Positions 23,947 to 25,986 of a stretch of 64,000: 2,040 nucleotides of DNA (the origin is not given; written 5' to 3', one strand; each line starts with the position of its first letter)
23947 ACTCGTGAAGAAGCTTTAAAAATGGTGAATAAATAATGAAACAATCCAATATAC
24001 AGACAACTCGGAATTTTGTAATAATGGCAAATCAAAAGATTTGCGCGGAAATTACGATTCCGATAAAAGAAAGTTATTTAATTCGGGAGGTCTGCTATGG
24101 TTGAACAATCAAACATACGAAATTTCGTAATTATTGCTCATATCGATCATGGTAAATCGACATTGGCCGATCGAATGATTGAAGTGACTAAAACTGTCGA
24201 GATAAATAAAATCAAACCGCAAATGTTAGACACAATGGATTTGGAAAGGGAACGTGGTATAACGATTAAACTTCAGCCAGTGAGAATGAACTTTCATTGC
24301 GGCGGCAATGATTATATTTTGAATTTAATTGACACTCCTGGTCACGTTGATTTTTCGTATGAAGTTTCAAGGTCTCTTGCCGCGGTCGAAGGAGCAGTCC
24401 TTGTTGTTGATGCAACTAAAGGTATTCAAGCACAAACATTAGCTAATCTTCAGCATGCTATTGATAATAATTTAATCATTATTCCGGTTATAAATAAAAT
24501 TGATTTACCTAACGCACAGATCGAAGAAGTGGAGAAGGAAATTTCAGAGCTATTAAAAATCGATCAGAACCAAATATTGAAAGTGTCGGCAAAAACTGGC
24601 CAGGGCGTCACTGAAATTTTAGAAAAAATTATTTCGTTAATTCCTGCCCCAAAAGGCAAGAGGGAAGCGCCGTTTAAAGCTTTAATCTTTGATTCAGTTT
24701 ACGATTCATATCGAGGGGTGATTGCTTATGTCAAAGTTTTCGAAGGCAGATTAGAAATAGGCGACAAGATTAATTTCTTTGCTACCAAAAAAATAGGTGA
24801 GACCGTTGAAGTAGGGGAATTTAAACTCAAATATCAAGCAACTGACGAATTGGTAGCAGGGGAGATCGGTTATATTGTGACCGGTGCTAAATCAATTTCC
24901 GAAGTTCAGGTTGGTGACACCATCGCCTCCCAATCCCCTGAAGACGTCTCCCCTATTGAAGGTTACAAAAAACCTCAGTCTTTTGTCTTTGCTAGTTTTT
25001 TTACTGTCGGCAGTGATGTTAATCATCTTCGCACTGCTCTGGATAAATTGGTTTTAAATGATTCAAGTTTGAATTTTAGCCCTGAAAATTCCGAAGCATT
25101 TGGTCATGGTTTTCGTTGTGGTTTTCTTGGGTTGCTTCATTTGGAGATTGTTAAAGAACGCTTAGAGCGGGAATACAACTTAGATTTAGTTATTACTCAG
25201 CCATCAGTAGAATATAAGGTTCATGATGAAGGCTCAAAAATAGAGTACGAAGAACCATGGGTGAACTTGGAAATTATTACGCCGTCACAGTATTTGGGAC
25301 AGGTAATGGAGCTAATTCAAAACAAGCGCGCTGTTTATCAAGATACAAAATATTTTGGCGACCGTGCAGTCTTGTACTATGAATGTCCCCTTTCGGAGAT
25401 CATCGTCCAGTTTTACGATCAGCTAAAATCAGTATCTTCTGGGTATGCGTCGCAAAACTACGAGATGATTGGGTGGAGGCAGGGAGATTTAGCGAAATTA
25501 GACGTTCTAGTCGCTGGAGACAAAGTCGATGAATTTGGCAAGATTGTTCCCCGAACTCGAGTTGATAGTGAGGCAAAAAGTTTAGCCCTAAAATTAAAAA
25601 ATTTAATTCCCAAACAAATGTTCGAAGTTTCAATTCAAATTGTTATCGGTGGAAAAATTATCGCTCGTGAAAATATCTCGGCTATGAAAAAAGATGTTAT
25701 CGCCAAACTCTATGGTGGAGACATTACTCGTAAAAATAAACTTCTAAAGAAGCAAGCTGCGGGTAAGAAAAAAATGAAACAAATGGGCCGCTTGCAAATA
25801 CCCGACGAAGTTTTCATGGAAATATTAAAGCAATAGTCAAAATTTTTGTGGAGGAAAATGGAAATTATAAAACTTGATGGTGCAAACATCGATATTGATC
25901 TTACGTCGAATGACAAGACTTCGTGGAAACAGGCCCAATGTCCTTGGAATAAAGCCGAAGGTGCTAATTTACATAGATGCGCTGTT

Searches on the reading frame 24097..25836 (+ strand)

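Call 61: search_protein_families(library=pfam, proteins=[window:24097-25836:+], max_evalue=0.001)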
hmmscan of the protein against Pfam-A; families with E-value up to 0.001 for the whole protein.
window:24097-25836:+ (579 aa): 8 families
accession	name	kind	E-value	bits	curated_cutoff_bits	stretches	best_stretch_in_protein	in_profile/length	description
PF00009.33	GTP_EFTU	-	1.7e-55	188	26.5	1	6-183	2-187/188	Elongation factor Tu GTP binding domain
PF06421.17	LepA_C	-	1.8e-40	137.8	29.7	1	473-578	2-107/107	GTP-binding protein LepA C-terminus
PF00679.30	EFG_C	-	2.2e-21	76.1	27.9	1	384-469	2-87/89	Elongation factor G C-terminus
PF03144.31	GTP_EFTU_D2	-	2.5e-10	41.1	30.3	1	207-277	1-73/73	Elongation factor Tu domain 2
PF00071.28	Ras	-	4.1e-07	30.2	21.6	1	53-182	28-160/162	Ras family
PF22042.2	EF-G_D2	-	6.1e-07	29.9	27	1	192-261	1-69/84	Elongation factor G domain 2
PF14492.12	EFG_III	-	0.00014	22.3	27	1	306-366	16-73/75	Elongation Factor G, domain III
PF01926.29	MMR_HSR1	-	0.00021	21.8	21.9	1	16-134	8-113/113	50S ribosome-binding GTPase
